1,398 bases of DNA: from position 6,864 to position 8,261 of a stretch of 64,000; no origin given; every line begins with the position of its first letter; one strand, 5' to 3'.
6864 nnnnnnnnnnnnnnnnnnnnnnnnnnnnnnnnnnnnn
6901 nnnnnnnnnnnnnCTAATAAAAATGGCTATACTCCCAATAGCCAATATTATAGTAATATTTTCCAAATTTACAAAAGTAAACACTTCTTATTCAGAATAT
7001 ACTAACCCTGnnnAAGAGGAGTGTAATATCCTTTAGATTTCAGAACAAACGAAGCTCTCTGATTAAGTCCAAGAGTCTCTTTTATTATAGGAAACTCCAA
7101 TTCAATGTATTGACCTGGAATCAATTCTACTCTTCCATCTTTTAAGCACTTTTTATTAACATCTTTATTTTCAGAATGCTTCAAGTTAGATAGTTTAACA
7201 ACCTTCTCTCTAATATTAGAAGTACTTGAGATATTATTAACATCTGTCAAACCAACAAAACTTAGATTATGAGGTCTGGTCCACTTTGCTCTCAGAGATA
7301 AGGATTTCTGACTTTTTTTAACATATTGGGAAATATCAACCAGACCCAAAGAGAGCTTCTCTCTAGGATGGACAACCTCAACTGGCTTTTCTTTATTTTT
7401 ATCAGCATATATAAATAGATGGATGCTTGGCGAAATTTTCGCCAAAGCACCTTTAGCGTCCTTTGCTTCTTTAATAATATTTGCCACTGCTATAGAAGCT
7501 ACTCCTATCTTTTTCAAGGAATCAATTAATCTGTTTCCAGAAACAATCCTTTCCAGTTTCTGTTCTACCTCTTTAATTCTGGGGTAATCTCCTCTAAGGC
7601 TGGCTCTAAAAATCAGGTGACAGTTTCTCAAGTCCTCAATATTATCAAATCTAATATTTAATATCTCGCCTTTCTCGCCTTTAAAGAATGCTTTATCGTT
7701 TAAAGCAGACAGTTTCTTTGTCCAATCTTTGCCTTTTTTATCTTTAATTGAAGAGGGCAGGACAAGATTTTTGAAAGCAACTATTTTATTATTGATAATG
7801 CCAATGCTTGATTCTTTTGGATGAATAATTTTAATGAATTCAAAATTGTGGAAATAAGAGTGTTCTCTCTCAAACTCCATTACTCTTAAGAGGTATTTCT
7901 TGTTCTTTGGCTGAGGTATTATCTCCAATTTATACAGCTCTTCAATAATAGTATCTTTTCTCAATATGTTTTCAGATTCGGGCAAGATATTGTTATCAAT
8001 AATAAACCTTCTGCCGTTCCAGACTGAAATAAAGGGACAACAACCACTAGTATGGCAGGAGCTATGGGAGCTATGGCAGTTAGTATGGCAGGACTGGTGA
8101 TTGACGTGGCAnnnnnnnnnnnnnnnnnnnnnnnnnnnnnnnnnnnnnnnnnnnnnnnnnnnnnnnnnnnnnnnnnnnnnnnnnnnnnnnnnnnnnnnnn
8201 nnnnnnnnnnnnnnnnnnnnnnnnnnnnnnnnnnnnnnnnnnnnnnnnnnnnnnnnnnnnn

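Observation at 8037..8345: Perfect (His-Xaa-Ser)x26 tract followed by a Cys/His cluster, encoded by a GC-rich 9-nt repeat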

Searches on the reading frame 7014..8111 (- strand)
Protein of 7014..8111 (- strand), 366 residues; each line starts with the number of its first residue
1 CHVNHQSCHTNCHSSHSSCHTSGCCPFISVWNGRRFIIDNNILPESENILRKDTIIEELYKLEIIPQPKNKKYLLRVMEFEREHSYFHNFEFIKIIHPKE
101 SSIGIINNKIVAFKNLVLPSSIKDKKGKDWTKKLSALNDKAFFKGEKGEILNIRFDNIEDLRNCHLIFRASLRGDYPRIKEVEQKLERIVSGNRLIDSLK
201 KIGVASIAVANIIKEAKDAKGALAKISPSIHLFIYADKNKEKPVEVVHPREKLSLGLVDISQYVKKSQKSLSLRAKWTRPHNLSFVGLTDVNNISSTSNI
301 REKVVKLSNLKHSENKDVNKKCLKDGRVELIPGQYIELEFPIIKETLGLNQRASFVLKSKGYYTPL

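Call 17: find_homologous_proteins(query=window:7014-8111:-, max_evalue=0.001)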
Query seq(366 aa) (366 aa): 21 proteins with E <= 0.001 among 4152 candidates.
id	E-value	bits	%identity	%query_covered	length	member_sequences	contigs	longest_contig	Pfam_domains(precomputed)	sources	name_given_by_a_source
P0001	5.2e-195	666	86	95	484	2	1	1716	-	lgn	-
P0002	2.2e-147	509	81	79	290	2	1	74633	-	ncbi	-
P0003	2.8e-143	495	66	96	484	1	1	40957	-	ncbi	-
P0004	4.6e-139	482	67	92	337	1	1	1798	-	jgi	-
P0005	1.5e-133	464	65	89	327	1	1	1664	-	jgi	-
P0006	2.7e-133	463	59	95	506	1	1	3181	-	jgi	-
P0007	1.2e-125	437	63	89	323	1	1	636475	-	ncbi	-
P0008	7.5e-120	418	58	92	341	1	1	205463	-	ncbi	-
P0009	2.1e-112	394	58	93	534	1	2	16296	-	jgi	-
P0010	1.2e-111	391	56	92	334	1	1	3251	-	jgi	jgi:hypothetical protein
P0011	1.4e-107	378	54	90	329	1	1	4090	-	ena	-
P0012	3.2e-103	364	52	90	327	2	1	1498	-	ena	-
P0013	7.1e-98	346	53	89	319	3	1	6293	-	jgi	-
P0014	7.6e-96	340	53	87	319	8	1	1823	-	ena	-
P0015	6.5e-92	327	54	79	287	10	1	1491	-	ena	-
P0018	2.5e-82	295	43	95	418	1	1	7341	-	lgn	-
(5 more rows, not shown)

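Call 22: find_encoding_contigs(protein=P0009, flank=10000, max_places=4)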
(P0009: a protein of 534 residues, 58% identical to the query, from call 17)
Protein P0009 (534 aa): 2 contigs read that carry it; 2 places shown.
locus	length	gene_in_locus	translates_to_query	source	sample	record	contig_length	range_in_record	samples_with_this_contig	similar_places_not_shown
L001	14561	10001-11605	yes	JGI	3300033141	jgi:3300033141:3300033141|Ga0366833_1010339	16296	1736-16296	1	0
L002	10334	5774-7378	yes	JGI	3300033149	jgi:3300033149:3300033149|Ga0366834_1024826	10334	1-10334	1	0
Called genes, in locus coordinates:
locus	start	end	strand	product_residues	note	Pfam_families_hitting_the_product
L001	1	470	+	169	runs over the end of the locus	PF01936:NYN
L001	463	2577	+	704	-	PF01138:RNase_PH, PF03725:RNase_PH_C, PF03726:PNPase, PF01138:RNase_PH, PF00013:KH_1, PF00575:S1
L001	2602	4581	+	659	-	-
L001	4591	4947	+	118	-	PF01258:zf-dskA_traR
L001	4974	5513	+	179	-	PF00719:Pyrophosphatase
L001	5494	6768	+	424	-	PF05697:Trigger_N, PF00254:FKBP_C (weak), PF05698:Trigger_C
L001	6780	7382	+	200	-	PF00574:CLP_protease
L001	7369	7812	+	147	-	PF27806:HxsD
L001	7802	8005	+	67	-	-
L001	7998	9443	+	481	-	PF13353:Fer4_12, PF04055:Radical_SAM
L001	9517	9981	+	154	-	-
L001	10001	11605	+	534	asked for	-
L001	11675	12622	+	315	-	PF04055:Radical_SAM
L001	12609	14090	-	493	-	PF04055:Radical_SAM, PF13186:SPASM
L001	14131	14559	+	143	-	?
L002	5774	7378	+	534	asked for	-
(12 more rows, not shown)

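Call 23: find_encoding_contigs(protein=P0003, flank=10000, max_places=4)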
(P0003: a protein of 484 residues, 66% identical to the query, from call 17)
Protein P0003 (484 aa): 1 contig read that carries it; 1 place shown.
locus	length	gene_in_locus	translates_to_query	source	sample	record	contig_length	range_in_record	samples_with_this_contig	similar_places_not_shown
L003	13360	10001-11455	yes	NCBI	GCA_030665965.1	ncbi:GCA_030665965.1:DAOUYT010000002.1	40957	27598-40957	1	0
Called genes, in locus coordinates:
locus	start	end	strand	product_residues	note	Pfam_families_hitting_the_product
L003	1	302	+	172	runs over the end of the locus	PF04350:PilO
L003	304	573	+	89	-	-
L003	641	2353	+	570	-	PF05157:MshEN, PF00437:T2SSE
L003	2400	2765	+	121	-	PF00072:Response_reg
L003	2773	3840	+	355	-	PF00437:T2SSE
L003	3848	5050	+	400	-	PF28597:T2SSF_N, PF00482:T2SSF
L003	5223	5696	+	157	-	PF07963:N_methyl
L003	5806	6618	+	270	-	PF06750:A24_N_bact, PF01478:Peptidase_A24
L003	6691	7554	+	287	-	PF04467:DUF483 (weak)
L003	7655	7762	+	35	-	-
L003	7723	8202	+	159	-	PF27806:HxsD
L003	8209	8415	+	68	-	-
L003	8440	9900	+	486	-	PF13353:Fer4_12, PF04055:Radical_SAM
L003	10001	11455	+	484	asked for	-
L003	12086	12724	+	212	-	-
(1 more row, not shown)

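Call 24: find_related_loci(query=A1, collection=genome_contigs, flank=10000)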
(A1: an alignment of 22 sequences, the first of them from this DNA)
Query A1 (366 aa) in genome_contigs; peptide patterns used: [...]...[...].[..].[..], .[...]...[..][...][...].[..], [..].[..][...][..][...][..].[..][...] (x = any residue, [..] = any of these).
583 stretches matched a pattern; 8 encode a relative of the query (tblastn E <= 1e-3); 7 distinct loci.
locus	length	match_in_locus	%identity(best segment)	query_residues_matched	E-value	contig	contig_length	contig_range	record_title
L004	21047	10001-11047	86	19-366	0e+0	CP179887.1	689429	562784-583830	MAG: Candidatus Nealsonbacteria bacterium isolate CK12Hparc1 chromosome, complete genome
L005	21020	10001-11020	64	25-366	6e-142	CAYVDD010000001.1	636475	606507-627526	MAG TPA_asm: uncultured Candidatus Saccharibacteria bacterium isolate SRP323688_co1_61 genome assembly, contig: NODE_7_l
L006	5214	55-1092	61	25-366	1e-134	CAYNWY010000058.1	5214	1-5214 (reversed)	MAG TPA_asm: Candidatus Woesearchaeota archaeon isolate binchicken_co387_31 genome assembly, contig: NODE_23153_length_5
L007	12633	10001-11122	50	1-364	2e-125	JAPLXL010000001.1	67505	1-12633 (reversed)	MAG: Candidatus Nealsonbacteria bacterium isolate LacPavin_0920_SED4_MAG_36_17 LacPavin_0920_SED4_scaffold_3343010, whol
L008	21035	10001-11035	59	25-366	3e-129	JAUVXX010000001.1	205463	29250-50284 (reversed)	MAG: bacterium isolate CSMAG_1227 CSMAG_1227_k141_1278190_length_205463_cov_12.0544, whole genome shotgun sequence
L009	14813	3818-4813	39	24-363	2e-72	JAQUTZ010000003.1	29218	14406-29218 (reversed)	MAG: Candidatus Paceibacterota bacterium isolate STD2_131 NODE_5594_length_29218_cov_28.404730_Sandtown_D2, whole genome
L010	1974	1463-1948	45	24-189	2e-46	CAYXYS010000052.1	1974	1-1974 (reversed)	MAG TPA_asm: uncultured Candidatus Saccharibacteria bacterium isolate binchicken_co19_586 genome assembly, contig: NODE_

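Call 26: predict_structure(alignment_id=A1)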
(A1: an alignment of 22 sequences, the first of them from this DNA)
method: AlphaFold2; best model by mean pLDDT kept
length: 366 residues; sequences in the alignment: 22
mean_pLDDT: 67.9   pTM: 0.66
mean pLDDT of the five models: 67.9, 66.2, 62.7, 59.7, 59.7
residues with pLDDT >= 90: 58; 70-90: 150; 50-70: 74; < 50: 84
segments of 3 or more residues with pLDDT < 50: 1-52, 205-227, 362-366
pLDDT, mean of each block of 10 residues (from residue 1): 26 23 33 34 37 64 80 79 69 92 82 88 94 79 84 92 85 55 58 58 46 34 43 62 57 71 85 84 87 79 91 77 74 81 86 88 41
secondary structure, 60 per line:
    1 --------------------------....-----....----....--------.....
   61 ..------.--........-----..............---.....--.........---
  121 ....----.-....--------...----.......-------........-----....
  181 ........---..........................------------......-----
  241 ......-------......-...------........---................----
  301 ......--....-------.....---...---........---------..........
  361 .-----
elements in order: E27-30 E36-39 H44-47 E56-62 E72-79 E85-98 E102-106 E109-117 E121-124 H131-134 E143-145 E150-156 E164-171 H177-188 H192-217 E230-235 E241-246 E254-259 E270-277 E281-293 E301-306 E309-312 H320-324 E328-330 E334-341 E351-361

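Call 50: search_protein_representatives(alignment_id=A1)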
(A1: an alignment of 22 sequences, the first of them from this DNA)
Query: 22 sequences, 326 profile positions. Proteins with E-value up to 0.001 (for the whole library): 838; up to 1e-10: 458; up to 1e-30: 35. The best 150 are listed.
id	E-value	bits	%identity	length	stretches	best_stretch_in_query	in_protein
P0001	5.6e-158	541.8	-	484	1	1-326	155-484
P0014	2.0e-140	484.1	-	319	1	13-326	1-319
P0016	8.9e-124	429.4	-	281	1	41-326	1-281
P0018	1.7e-120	418.7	-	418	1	1-326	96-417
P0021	3.0e-110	384.9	-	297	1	22-326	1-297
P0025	5.7e-110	384.0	-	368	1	1-325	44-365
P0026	1.7e-98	346.3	-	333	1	1-324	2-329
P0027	2.8e-90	319.3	-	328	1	18-325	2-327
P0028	1.8e-77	277.2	-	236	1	94-326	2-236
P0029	1.7e-73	264.2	-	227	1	6-195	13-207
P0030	1.5e-66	241.3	-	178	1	1-144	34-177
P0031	2.4e-63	230.8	-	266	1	56-326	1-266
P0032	8.8e-63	228.9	-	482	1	1-324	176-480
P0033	7.0e-60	219.4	-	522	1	1-326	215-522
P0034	5.3e-58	213.2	-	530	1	1-325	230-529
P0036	1.3e-54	202.2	-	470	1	1-326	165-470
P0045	1.6e-37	146.0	-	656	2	2-133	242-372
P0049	1.1e-33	133.3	-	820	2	1-135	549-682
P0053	2.0e-32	129.2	-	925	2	3-135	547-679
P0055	1.2e-30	123.4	-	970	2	1-139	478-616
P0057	2.2e-30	122.5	-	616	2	1-135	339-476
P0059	2.9e-30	122.1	-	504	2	1-136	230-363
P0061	5.6e-30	121.1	-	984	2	1-136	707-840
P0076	3.3e-28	115.3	-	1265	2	1-132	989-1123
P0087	6.0e-27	111.2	-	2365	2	1-136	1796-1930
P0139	1.1e-22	97.2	-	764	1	1-325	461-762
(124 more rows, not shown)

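Call 52: search_protein_families(library=pfam, proteins=[P0045, P0049, P0055, P0057, P0059, P0139, P0061, P0076, P0087], max_evalue=0.001)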
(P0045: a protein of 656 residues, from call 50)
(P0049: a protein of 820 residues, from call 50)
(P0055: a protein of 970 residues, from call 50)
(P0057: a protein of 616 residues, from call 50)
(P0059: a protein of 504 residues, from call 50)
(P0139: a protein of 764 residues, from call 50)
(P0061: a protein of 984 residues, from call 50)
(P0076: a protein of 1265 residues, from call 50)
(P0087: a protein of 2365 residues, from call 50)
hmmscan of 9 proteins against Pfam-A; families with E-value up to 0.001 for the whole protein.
P0045 (656 aa): 1 family
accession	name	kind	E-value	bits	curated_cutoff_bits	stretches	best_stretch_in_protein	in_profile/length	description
PF04151.21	PPC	-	4.7e-07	31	25.9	1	141-207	2-70/70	Bacterial pre-peptidase C-terminal domain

P0049 (820 aa): 3 families
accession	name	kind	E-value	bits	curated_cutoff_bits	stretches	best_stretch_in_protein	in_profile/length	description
PF00112.29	Peptidase_C1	-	8.1e-40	137.7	20.7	1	189-426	1-219/220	Papain family cysteine protease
PF03891.20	DUF333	-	1.6e-20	73.5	25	1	68-113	1-46/47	Domain of unknown function (DUF333)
PF07705.17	CARDB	-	1.5e-07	31.9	22.7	1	429-528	1-100/101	CARDB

P0055 (970 aa): 4 families
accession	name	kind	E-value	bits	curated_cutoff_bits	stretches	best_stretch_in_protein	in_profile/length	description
PF18911.6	PKD_4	-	2e-10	41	27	1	917-965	36-83/85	PKD domain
PF00801.26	PKD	-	3e-08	34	23.5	1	919-956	33-70/80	PKD domain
PF00041.27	fn3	-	2.2e-05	25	25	1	370-450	9-80/84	Fibronectin type III domain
PF00431.26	CUB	-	0.00071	20.3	21.4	1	217-301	18-108/110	CUB domain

P0057 (616 aa): 0 families

P0059 (504 aa): 0 families

P0139 (764 aa): 2 families
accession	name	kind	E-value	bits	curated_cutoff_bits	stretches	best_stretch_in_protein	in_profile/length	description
PF18895.5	T4SS_pilin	-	1.1e-09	38.7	26.6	1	76-144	2-69/71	Type IV secretion system pilin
PF01427.22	Peptidase_M15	-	6.8e-06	26.4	27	1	306-349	143-187/199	D-ala-D-ala dipeptidase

P0061 (984 aa): 0 families

P0076 (1265 aa): 2 families
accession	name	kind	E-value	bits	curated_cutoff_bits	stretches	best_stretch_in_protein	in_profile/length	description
PF00082.27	Peptidase_S8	-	8.1e-48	163.6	21.8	1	329-605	1-285/288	Subtilase family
PF18911.6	PKD_4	-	0.00011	22.6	27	1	894-962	23-83/85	PKD domain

P0087 (2365 aa): 5 families
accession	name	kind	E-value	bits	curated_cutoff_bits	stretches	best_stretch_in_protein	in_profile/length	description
PF00082.27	Peptidase_S8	-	4.3e-30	105.4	21.8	1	264-595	2-273/288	Subtilase family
PF18911.6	PKD_4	-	1.8e-23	82.8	27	2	2292-2351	18-77/85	PKD domain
PF00801.26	PKD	-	2.1e-15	56.9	23.5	1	2287-2352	10-75/80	PKD domain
PF25788.1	Ig_Rha78A_N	-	1.5e-05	25.6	27.4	0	1321-1404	14-101/105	Rha78A-like, N-terminal immunoglobulin domain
PF00431.26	CUB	-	0.00053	20.7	21.4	0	1050-1144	14-108/110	CUB domain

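Call 53: find_encoding_contigs(protein=P0018, flank=10000, max_places=3)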
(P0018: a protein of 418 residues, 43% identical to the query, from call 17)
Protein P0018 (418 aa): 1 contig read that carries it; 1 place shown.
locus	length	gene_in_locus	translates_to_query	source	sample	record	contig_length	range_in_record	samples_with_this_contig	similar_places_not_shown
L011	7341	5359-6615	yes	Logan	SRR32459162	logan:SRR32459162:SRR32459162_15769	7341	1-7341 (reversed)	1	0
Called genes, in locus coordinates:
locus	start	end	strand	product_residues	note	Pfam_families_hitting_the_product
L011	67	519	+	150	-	-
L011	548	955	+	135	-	PF07963:N_methyl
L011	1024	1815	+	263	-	PF06750:A24_N_bact, PF01478:Peptidase_A24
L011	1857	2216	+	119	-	-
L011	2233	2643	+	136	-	PF27806:HxsD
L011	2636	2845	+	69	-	-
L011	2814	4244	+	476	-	PF04055:Radical_SAM, PF13353:Fer4_12 (weak)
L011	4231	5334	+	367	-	PF04055:Radical_SAM, PF13186:SPASM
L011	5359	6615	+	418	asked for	-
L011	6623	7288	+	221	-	-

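Call 54: find_encoding_contigs(protein=P0033, flank=10000, max_places=3)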
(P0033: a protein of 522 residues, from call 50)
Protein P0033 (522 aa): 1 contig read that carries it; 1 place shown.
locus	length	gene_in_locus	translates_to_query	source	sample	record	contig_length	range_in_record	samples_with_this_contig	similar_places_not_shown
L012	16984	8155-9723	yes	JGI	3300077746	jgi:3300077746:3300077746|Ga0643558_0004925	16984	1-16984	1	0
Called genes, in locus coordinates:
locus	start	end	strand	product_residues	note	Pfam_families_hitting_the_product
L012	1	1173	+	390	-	?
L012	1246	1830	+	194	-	PF00574:CLP_protease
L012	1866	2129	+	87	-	-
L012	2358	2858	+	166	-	-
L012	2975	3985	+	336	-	-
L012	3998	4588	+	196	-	-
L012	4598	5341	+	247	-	-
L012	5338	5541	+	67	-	-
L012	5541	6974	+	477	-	PF04055:Radical_SAM, PF13353:Fer4_12 (weak)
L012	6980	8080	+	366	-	PF13353:Fer4_12 (weak), PF04055:Radical_SAM, PF13186:SPASM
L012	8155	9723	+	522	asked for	-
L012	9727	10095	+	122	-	-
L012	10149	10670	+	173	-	-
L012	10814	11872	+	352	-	PF04055:Radical_SAM, PF13186:SPASM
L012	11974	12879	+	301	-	PF04055:Radical_SAM, PF13353:Fer4_12 (faint)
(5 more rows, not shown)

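Call 55: find_encoding_contigs(protein=P0032, flank=10000, max_places=3)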
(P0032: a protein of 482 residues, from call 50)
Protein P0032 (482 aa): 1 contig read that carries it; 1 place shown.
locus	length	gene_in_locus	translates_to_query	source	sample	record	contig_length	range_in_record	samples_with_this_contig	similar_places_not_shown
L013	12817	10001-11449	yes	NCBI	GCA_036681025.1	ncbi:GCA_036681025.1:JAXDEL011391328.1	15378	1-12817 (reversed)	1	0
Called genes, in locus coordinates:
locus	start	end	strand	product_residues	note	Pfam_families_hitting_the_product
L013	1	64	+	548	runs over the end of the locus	-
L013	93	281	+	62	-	-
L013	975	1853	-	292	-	PF04055:Radical_SAM, PF13353:Fer4_12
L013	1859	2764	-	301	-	PF04055:Radical_SAM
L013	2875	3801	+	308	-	PF04055:Radical_SAM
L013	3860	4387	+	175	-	-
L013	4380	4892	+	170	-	PF27806:HxsD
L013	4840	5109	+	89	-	-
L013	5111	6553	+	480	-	PF04055:Radical_SAM, PF13353:Fer4_12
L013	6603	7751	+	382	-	PF01478:Peptidase_A24 (weak)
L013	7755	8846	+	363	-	PF13439:Glyco_transf_4, PF00534:Glycos_transf_1, PF13692:Glyco_trans_1_4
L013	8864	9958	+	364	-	PF04055:Radical_SAM, PF13353:Fer4_12 (weak), PF13186:SPASM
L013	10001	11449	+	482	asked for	-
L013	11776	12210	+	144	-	-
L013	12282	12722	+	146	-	PF02643:DUF192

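Call 56: find_encoding_contigs(protein=P0036, flank=10000, max_places=3)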
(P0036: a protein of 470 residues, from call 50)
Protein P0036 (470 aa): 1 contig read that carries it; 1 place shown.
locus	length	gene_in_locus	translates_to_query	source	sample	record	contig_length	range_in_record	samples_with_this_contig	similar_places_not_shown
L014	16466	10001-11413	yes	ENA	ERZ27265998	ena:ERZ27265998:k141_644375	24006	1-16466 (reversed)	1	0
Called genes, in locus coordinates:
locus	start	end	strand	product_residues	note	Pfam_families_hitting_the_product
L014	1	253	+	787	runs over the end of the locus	-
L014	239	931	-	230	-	PF00535:Glycos_transf_2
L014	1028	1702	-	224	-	PF00483:NTP_transferase, PF12804:NTP_transf_3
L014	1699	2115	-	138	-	PF04138:GtrA_DPMS_TM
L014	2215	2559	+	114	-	-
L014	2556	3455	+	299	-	PF04055:Radical_SAM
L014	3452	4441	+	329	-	PF04055:Radical_SAM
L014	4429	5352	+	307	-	PF04055:Radical_SAM, PF13353:Fer4_12 (weak)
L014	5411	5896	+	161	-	-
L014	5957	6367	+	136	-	PF27806:HxsD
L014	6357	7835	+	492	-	PF13353:Fer4_12, PF04055:Radical_SAM, PF13186:SPASM (faint)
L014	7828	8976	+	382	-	PF01478:Peptidase_A24 (weak)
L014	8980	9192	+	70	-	-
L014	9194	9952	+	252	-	PF04467:DUF483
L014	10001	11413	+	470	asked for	-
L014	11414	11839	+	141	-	-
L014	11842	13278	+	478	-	-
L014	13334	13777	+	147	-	PF02643:DUF192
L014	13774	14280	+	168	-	-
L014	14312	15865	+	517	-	PF02310:B12-binding, PF04055:Radical_SAM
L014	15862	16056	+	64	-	PF04024:PspC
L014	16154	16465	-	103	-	?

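Call 57: find_encoding_contigs(protein=P0034, flank=10000, max_places=3)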
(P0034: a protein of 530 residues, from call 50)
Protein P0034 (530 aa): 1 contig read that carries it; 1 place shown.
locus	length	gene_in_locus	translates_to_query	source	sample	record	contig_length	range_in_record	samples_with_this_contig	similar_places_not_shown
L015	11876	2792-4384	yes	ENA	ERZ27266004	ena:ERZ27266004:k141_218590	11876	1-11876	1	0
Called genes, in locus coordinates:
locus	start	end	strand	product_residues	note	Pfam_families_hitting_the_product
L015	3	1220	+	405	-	?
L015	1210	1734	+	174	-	-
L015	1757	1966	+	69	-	-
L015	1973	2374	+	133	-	-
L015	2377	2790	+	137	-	-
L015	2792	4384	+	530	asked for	-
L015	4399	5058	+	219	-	PF03118:RNA_pol_A_CTD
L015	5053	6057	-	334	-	PF03016:Exostosin_GT47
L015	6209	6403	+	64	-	PF00313:CSD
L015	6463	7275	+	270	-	PF01734:Patatin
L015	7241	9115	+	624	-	PF08206:OB_RNB (weak), PF17849:OB_Dis3 (weak), PF17876:CSD2, PF00773:RNB, PF00575:S1 (weak)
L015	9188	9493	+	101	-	-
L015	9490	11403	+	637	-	PF01496:V_ATPase_I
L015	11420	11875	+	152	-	?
